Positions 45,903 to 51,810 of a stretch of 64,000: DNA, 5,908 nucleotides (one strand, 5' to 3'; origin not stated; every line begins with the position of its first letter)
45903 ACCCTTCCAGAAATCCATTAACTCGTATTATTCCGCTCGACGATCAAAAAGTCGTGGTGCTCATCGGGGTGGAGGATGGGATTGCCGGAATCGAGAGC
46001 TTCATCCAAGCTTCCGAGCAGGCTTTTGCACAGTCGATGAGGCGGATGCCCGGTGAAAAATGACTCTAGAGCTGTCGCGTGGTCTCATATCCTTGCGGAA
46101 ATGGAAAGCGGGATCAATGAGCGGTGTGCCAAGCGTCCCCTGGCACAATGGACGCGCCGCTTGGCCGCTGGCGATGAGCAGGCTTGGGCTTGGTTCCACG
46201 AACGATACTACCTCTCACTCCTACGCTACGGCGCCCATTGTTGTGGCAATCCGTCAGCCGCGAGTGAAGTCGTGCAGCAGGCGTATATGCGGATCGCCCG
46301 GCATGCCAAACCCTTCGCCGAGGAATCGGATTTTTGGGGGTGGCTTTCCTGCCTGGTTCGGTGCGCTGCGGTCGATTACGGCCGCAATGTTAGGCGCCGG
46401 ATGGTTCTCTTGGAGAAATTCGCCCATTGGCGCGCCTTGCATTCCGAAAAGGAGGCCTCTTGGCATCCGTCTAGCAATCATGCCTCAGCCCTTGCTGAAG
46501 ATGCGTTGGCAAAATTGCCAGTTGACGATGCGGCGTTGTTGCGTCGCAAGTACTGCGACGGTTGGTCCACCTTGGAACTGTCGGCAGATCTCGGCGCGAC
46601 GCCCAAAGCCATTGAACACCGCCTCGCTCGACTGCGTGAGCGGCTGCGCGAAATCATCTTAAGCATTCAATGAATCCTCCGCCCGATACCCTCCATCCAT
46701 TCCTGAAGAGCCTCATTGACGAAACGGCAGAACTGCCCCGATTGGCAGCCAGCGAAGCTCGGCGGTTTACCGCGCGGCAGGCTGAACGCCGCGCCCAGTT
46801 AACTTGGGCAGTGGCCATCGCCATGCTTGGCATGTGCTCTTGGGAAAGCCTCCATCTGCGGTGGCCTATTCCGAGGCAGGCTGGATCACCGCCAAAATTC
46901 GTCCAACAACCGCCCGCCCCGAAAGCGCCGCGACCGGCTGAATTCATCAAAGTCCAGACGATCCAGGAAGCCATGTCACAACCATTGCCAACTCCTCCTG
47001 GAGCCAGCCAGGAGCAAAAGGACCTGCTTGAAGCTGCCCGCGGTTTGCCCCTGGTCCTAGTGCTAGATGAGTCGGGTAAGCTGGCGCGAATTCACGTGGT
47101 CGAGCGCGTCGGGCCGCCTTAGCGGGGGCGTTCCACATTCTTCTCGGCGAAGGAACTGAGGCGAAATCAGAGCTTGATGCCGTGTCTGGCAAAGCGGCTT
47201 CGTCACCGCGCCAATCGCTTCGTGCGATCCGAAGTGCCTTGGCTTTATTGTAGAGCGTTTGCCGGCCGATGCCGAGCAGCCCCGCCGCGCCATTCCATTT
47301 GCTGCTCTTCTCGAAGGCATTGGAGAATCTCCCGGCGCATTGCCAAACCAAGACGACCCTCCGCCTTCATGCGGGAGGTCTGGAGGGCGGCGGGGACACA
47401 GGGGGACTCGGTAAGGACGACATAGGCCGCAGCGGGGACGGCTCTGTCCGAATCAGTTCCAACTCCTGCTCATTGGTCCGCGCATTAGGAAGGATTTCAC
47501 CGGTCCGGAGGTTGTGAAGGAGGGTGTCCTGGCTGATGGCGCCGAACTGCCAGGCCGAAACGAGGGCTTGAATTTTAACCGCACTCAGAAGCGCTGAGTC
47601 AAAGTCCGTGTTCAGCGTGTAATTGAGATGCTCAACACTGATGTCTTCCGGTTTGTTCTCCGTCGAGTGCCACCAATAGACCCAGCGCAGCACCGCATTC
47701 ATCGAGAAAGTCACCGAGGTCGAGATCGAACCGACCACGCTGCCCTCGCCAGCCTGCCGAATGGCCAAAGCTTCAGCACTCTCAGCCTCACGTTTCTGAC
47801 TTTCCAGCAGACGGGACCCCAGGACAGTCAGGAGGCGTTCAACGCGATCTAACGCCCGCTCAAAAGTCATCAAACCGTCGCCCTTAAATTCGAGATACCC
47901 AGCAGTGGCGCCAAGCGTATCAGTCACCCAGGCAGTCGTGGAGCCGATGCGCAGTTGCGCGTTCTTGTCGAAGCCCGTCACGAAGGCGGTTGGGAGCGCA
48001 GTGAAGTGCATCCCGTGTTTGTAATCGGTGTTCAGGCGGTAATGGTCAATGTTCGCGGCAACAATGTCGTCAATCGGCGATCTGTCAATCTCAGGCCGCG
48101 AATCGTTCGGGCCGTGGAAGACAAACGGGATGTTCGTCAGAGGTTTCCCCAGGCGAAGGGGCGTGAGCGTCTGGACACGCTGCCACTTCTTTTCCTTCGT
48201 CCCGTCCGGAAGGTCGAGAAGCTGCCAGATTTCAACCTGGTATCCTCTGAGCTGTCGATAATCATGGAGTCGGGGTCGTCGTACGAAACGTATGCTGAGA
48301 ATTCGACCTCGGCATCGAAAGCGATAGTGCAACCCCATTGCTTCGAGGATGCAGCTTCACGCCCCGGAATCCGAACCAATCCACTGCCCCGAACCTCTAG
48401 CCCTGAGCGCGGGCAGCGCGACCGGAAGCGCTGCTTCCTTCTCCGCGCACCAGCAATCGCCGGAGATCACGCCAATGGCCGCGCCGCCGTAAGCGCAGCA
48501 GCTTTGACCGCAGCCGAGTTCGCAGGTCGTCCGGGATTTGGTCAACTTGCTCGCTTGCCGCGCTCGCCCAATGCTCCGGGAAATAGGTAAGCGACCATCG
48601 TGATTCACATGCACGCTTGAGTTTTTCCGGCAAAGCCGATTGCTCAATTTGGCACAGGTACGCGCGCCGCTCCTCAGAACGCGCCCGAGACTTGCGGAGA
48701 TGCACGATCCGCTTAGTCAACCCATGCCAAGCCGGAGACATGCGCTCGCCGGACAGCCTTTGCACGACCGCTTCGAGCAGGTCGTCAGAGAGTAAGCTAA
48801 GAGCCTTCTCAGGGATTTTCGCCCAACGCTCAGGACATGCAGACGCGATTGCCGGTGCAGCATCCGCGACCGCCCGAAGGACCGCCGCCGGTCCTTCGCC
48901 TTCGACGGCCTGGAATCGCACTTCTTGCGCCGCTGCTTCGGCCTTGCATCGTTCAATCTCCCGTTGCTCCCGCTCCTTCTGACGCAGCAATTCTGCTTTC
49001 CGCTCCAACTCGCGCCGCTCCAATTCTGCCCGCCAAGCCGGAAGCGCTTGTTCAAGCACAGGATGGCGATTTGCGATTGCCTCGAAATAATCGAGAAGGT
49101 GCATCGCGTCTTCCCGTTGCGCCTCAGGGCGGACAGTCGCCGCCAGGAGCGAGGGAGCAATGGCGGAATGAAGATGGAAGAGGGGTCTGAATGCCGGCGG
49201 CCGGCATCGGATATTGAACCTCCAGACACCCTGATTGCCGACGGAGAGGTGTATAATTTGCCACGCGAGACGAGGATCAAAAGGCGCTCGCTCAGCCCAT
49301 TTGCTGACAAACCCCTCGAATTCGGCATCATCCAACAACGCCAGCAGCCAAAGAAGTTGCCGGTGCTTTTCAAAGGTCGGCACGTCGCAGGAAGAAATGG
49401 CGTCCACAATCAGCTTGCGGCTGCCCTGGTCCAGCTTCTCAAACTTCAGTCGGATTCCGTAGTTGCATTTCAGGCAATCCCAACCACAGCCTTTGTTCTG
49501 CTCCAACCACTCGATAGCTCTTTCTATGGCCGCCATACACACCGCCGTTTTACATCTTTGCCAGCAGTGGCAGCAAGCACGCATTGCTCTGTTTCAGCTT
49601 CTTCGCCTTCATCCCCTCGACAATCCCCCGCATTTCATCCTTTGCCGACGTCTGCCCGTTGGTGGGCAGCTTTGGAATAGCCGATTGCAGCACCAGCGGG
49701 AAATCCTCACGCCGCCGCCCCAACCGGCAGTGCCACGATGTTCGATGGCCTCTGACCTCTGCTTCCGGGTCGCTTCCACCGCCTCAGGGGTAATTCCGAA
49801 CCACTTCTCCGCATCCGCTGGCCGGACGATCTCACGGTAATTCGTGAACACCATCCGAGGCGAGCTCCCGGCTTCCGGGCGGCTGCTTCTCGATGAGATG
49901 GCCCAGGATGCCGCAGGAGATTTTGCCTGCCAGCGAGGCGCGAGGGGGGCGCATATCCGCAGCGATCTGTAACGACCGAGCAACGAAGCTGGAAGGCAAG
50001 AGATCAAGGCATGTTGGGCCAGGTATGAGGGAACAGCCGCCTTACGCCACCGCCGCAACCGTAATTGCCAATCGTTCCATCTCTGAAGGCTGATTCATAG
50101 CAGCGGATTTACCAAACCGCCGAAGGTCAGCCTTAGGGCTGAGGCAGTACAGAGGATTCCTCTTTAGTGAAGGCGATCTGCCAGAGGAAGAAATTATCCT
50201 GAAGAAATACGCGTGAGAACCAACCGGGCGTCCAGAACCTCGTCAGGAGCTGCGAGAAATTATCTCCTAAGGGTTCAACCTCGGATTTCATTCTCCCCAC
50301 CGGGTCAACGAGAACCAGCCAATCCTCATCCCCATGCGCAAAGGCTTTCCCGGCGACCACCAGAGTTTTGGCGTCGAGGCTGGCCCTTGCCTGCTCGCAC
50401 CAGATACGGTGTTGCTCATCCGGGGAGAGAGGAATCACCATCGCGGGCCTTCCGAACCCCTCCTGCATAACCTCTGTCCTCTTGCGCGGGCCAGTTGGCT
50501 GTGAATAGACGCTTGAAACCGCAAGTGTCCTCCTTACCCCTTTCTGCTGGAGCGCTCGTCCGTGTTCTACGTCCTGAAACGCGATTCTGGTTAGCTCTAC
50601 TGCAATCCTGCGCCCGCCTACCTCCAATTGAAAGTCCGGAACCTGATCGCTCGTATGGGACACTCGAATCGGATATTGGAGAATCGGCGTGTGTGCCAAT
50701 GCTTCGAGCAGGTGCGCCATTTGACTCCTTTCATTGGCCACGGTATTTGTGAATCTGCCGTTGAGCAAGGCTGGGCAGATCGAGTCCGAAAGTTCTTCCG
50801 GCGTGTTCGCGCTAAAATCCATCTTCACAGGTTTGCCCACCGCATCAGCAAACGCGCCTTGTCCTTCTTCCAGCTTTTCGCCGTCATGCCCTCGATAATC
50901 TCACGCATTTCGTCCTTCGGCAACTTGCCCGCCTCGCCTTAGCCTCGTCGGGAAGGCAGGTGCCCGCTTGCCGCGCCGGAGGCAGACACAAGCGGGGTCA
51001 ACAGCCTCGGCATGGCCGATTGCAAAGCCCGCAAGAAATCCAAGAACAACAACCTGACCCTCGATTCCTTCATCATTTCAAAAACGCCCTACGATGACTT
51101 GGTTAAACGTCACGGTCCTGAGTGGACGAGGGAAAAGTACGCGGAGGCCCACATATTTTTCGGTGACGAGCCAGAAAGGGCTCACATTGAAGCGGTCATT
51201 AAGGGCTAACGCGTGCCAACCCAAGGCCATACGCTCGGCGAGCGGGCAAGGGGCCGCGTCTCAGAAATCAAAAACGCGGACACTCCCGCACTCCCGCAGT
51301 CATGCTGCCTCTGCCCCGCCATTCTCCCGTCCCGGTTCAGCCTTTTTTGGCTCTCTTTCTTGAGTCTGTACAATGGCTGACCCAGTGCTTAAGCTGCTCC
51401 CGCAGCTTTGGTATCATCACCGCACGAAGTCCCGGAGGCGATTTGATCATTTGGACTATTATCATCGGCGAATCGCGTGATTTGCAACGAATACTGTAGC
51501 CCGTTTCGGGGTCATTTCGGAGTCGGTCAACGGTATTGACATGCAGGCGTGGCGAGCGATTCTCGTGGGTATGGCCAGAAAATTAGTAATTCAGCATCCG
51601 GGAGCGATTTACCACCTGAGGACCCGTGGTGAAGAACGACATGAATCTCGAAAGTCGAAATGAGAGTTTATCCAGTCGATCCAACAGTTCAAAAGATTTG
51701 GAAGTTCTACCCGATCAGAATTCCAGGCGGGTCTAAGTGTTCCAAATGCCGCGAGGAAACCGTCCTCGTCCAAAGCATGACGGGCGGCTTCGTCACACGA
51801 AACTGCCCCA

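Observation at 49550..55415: Decayed, serially accreted island anchored at the 3' end of ssrA, full of orphan genes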

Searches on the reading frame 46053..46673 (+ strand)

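Call 9: search_protein_families(library=pfam, max_evalue=0.1, proteins=[window:46053-46673:+])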
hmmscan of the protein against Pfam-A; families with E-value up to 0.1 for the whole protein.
window:46053-46673:+ (206 aa): 3 families
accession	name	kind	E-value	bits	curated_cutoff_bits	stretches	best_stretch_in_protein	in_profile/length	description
PF08281.18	Sigma70_r4_2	-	8.6e-08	32.2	25.7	1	149-198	5-54/54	Sigma-70, region 4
PF04542.20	Sigma70_r2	-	1.4e-07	31.6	24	1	50-115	3-70/71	Sigma-70 region 2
PF07638.17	Sigma70_ECF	-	1.4e-05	25.5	21.1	1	30-199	4-180/185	ECF sigma factor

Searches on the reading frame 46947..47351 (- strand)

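Call 9: search_protein_families(library=pfam, max_evalue=0.1, proteins=[window:46947-47351:-])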
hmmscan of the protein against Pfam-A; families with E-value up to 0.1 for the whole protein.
window:46947-47351:- (134 aa): 1 family
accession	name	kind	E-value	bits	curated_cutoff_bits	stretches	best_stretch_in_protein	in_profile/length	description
PF02954.25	HTH_8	-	0.0015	18.7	22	1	22-38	24-40/42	Bacterial regulatory protein, Fis family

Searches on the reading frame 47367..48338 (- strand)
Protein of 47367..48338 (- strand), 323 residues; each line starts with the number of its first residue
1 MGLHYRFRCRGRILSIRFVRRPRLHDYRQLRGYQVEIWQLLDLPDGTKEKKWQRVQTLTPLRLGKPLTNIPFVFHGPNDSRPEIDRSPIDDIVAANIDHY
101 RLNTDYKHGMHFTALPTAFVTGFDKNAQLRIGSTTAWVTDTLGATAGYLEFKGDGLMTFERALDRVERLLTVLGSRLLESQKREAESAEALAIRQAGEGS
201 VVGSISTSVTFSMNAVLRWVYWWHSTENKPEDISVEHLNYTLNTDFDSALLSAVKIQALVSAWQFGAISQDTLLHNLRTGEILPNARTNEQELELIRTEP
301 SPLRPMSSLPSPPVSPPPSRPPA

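Call 9: search_protein_families(library=pfam, max_evalue=0.1, proteins=[window:47367-48338:-])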
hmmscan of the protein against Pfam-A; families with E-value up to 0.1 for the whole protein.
window:47367-48338:- (323 aa): 1 family
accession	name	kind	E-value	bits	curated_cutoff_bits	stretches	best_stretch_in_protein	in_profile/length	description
PF13264.11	DUF4055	-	3.4e-30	105.5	25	1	88-223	1-139/140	Domain of unknown function (DUF4055)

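Call 10: search_protein_families(library=phrogs, max_evalue=0.01, proteins=[window:47367-48338:-])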
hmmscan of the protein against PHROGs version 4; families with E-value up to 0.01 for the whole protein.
window:47367-48338:- (323 aa): 2 families
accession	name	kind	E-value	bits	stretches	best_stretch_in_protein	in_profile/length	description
phrog_145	-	head and packaging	9.8e-54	183.9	1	27-304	198-470/493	portal protein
phrog_2469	-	unknown function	0.00035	21.5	1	164-295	8-132/142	-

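Call 99: search_dna_similar(query=window:47367-48338:-, collection=phages, mode=protein, max_evalue=0.00001, max_rows=8)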
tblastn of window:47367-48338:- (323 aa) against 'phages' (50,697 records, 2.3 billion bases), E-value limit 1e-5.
Records with a match: 492; places in all: 493; records where one place covers at least 80% of the query: 43.
Best place of each record, by identity: <60% 492.
By first word of the organism name: Pseudomonas 85; Salmonella 50; Escherichia 47; Vibrio 45; Caulobacter 39; Achromobacter 28; Klebsiella 28; Acinetobacter 26; Stenotrophomonas 24; Xanthomonas 16; and 41 more.
By host as written in the record: Pseudomonas aeruginosa 27; - 23; Caulobacter vibrioides CB15 22; Escherichia coli 19; Vibrio parahaemolyticus 16; Stenotrophomonas maltophilia 14; Salmonella enterica subsp. enterica serovar Enteritidis PT1 14; Achromobacter sp. 11; and 170 more.
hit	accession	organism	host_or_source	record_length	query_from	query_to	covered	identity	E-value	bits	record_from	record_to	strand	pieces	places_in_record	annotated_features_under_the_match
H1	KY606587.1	Dinoroseobacter phage vB_DshS-R5C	Dinoroseobacter shibae DFL12T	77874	33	299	83%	33.2%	1e-33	136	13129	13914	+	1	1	hypothetical protein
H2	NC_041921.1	Dinoroseobacter phage vB_DshS-R5C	Dinoroseobacter shibae DFL12T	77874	33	299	83%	33.2%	1e-33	136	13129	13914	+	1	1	portal protein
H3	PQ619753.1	Acinetobacter phage HHU4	Acinetobacter baumannii H4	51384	54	297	76%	35.3%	5e-33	134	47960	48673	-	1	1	hypothetical protein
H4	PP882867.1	Dinoroseobacter phage vB_DshS_R26L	Dinoroseobacter shibae DFL12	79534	60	284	70%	37.9%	9e-35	139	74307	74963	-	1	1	hypothetical protein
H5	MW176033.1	Acinetobacter phage Effie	Acinetobacter calcoaceticus ATCC23055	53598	54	297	76%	34.1%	1e-31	130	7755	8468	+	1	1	120: hypothetical protein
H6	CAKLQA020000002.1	Acinetobacter phage MD-2021a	not known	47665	54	291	74%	34.7%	6e-31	128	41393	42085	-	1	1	Uncharacterised protein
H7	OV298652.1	Acinetobacter phage MD-2021a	not known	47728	54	291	74%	34.7%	6e-31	128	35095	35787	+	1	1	Uncharacterised protein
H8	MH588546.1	Caulobacter phage CcrBL9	Caulobacter vibrioides CB15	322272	57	290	72%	34.5%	3e-28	120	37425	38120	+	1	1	portal protein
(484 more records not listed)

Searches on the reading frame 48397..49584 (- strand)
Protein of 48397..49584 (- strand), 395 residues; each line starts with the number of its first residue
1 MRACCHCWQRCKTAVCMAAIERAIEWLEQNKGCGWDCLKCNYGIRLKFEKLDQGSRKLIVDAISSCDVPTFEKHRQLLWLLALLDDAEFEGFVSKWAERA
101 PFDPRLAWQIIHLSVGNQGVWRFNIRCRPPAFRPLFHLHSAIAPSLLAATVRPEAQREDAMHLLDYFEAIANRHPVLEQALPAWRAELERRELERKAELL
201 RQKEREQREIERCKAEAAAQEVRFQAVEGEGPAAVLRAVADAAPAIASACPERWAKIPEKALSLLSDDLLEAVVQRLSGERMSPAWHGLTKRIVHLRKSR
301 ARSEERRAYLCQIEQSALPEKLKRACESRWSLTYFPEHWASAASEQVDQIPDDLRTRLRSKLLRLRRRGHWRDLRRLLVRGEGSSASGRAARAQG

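Call 8: search_protein_families(library=pfam, max_evalue=1, proteins=[window:48397-49584:-])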
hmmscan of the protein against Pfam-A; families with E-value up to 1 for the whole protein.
window:48397-49584:- (395 aa): 1 family
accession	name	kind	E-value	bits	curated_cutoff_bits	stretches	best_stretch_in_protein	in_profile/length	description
PF03154.20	Atrophin-1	-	0.048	12.2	29.9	1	189-252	608-670/992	Atrophin-1 family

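Call 10: search_protein_families(library=phrogs, max_evalue=0.01, proteins=[window:48397-49584:-])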
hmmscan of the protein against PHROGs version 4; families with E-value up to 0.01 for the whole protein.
window:48397-49584:- (395 aa): 0 families

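Call 25: search_protein_families(library=padloc, max_evalue=0.01, proteins=[window:48397-49584:-])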
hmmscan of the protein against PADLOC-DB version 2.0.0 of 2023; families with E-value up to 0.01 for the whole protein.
window:48397-49584:- (395 aa): 0 families

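Call 26: search_protein_families(library=ncbifam, max_evalue=0.01, proteins=[window:48397-49584:-])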
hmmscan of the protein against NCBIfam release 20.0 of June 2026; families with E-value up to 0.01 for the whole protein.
window:48397-49584:- (395 aa): 0 families

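Call 52: search_solved_structures(query=window:48397-49584:-, max_evalue=1)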
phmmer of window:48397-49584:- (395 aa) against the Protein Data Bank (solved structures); distinct sequences matched with E-value up to 1: 2.
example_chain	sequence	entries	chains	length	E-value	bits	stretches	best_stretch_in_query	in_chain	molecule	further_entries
8sdj_A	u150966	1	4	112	0.49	12.6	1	289-357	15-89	Pyrin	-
3rea_B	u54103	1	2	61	0.96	11.7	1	345-393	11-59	Tyrosine-protein kinase HCK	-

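Call 76: search_protein_representatives(protein=window:48397-49584:-)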
Query: 395 residues. Proteins with E-value up to 0.001 (for the whole library): 29; up to 1e-10: 19; up to 1e-30: 13. The best 29 are listed.
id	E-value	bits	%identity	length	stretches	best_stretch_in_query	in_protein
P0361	2.0e-89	316.8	47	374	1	17-380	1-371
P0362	1.6e-83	297.4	44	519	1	19-379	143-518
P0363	6.6e-62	226.2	55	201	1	17-215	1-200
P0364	2.3e-60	221.2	68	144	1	17-159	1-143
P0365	6.4e-59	216.4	37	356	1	18-378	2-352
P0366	4.3e-57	210.4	47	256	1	146-379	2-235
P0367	2.1e-51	191.7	47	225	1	161-382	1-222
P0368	4.6e-51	190.6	49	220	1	14-177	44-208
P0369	1.7e-43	165.7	36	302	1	32-310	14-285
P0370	6.5e-41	157.2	46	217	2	106-222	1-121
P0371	6.8e-38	147.2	46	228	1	17-178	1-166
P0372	6.7e-37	143.9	64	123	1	155-274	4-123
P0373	2.4e-31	125.6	40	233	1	150-378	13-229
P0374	2.1e-29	119.3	29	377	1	24-379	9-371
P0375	7.8e-25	104.2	46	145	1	251-378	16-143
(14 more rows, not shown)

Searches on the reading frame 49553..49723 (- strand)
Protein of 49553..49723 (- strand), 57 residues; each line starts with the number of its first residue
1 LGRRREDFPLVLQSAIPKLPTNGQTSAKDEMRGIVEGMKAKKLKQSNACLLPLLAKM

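Call 81: search_protein_families(library=pfam, max_evalue=0.5, proteins=[window:49553-49723:-])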
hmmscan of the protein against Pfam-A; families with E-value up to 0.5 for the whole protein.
seq(57 aa): 0 families

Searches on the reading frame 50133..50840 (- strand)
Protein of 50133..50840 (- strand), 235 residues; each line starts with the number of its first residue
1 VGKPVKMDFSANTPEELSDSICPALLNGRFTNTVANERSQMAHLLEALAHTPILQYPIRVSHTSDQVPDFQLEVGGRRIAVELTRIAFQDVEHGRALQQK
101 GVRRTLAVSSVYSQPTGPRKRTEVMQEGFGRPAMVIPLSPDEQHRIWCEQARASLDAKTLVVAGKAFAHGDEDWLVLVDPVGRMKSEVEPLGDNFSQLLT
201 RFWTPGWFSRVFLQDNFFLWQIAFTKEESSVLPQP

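Call 8: search_protein_families(library=pfam, max_evalue=1, proteins=[window:50133-50840:-])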
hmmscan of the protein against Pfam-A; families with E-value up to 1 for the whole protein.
window:50133-50840:- (235 aa): 0 families

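Call 10: search_protein_families(library=phrogs, max_evalue=0.01, proteins=[window:50133-50840:-])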
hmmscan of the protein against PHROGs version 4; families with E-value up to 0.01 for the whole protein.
window:50133-50840:- (235 aa): 0 families

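Call 25: search_protein_families(library=padloc, max_evalue=0.01, proteins=[window:50133-50840:-])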
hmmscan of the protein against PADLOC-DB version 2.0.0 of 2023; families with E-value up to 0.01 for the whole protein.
window:50133-50840:- (235 aa): 0 families

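Call 26: search_protein_families(library=ncbifam, max_evalue=0.01, proteins=[window:50133-50840:-])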
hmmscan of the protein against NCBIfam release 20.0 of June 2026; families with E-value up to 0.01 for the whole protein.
window:50133-50840:- (235 aa): 0 families

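Call 51: search_solved_structures(query=window:50133-50840:-, max_evalue=1)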
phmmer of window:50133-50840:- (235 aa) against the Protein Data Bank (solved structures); distinct sequences matched with E-value up to 1: 0.

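Call 68: search_dna_similar(query=window:50133-50840:-, collection=phages, mode=protein, max_evalue=0.001, max_rows=10)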
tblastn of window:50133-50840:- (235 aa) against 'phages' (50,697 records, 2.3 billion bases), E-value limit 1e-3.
No match.

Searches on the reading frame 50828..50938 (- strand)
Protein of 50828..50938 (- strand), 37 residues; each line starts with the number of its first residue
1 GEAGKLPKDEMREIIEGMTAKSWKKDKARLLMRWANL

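Call 8: search_protein_families(library=pfam, max_evalue=1, proteins=[window:50828-50938:-])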
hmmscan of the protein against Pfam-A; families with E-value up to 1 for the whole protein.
seq(37 aa): 1 family
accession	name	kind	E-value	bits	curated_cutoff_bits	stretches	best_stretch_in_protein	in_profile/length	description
PF06844.16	DUF1244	-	0.0084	16.7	27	1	5-26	31-52/67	Protein of unknown function (DUF1244)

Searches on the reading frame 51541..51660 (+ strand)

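Call 81: search_protein_families(library=pfam, max_evalue=0.5, proteins=[window:51541-51660:+])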
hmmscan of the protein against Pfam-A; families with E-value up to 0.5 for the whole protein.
seq(40 aa): 1 family
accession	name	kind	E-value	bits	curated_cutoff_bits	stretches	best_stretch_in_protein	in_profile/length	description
PF10636.14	hemP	-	0.0015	18.8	25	1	8-27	7-26/37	Hemin uptake protein hemP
